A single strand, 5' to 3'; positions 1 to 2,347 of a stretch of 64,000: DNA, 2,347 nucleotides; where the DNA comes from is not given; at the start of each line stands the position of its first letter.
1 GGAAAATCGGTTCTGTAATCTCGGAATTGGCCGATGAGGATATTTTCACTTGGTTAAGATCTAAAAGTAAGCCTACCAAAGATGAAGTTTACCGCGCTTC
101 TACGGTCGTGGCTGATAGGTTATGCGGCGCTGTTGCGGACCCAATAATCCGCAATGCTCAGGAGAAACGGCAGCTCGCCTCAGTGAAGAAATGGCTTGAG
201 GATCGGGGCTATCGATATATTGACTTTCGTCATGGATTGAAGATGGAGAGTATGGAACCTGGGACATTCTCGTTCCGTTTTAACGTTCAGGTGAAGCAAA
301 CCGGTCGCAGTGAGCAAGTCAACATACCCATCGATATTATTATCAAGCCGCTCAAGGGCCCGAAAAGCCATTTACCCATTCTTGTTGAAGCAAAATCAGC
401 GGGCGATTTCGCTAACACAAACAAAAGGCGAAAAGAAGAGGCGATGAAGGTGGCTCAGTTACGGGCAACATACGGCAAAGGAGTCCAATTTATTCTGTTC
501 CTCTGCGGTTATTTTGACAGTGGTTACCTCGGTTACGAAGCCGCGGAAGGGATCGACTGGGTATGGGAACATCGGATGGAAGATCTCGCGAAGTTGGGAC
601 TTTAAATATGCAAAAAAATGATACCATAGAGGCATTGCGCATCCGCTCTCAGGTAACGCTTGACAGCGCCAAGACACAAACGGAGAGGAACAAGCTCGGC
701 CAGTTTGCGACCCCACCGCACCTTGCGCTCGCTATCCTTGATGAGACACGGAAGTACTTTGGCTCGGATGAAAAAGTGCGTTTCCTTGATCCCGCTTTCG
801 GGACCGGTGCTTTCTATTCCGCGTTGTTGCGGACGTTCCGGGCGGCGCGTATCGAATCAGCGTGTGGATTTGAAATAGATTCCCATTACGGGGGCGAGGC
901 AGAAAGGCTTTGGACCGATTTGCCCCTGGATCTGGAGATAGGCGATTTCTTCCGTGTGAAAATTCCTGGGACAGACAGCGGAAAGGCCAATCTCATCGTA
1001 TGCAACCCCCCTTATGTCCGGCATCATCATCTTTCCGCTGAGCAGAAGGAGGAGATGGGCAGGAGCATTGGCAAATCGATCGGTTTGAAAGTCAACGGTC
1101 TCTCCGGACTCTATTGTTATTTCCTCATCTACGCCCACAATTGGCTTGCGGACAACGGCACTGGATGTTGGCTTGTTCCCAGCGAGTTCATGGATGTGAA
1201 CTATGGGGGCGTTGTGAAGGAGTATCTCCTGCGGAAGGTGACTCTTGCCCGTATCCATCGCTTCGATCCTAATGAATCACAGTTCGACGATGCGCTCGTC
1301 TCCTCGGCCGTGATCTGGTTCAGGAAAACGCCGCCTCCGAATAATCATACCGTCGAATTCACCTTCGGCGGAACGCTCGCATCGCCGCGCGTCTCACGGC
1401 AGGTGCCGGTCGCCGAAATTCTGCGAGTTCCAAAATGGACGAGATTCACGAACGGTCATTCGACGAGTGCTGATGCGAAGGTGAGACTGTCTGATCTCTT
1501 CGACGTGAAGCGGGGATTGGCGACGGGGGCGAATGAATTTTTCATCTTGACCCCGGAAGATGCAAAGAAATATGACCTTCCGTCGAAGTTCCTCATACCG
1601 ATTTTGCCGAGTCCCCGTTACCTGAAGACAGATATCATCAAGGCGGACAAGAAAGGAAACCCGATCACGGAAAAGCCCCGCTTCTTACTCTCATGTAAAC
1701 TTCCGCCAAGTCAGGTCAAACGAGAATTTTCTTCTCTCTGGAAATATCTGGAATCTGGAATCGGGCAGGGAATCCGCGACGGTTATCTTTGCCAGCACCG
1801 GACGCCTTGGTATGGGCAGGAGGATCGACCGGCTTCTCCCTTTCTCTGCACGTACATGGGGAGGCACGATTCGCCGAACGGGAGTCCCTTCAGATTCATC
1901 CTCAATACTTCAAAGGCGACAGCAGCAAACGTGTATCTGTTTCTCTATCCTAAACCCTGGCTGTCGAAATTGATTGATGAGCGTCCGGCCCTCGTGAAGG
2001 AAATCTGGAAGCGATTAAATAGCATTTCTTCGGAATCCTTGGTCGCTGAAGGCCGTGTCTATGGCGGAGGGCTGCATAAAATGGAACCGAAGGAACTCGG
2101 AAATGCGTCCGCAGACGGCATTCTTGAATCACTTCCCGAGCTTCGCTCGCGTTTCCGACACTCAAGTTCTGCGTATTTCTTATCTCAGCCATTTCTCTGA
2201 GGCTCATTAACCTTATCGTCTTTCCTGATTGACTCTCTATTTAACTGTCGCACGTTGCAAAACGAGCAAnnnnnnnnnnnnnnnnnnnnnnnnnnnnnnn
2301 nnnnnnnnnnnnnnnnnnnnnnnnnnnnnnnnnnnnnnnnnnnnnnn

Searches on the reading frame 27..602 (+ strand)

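Call 47: search_protein_families(library=pfam, proteins=[window:27-602:+], max_evalue=0.01)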
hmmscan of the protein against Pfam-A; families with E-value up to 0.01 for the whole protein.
window:27-602:+ (192 aa): 1 family
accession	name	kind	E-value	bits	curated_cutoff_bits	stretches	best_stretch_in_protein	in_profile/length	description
PF09572.16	RE_XamI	-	8.7e-84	281.4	25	1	1-180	77-256/256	XamI restriction endonuclease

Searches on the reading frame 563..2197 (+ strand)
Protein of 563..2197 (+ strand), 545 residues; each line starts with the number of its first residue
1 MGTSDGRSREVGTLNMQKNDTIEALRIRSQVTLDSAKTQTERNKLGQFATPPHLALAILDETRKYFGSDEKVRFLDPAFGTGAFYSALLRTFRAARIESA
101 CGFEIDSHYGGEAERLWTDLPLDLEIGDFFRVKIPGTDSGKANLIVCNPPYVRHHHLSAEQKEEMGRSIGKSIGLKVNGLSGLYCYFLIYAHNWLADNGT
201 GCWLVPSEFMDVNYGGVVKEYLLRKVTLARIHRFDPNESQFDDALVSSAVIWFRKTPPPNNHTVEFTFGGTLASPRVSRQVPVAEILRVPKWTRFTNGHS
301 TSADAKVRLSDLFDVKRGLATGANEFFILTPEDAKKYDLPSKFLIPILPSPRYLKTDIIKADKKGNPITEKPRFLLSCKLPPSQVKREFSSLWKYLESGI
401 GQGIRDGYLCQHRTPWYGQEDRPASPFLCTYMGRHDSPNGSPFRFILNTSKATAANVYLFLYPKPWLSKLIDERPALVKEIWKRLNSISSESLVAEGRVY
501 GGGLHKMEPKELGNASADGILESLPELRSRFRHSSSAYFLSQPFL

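Call 46: find_encoding_contigs(protein=window:563-2197:+, flank=10000, max_places=1)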
Protein window:563-2197:+ (545 aa): no gene with exactly this product is on record in the collection.

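Call 47: search_protein_families(library=pfam, proteins=[window:563-2197:+], max_evalue=0.01)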
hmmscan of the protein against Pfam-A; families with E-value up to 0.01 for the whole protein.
window:563-2197:+ (545 aa): 3 families
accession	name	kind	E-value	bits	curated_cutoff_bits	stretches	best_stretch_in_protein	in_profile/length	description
PF07669.17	Eco57I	-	6.9e-12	46.2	25.3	1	131-236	67-167/171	Eco57I restriction-modification methylase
PF20473.4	MmeI_Mtase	-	0.00067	19.3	27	0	139-187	133-180/259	MmeI, DNA-methyltransferase domain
PF02384.22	N6_Mtase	-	0.0019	18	20.4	0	38-255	18-232/311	N-6 DNA Methylase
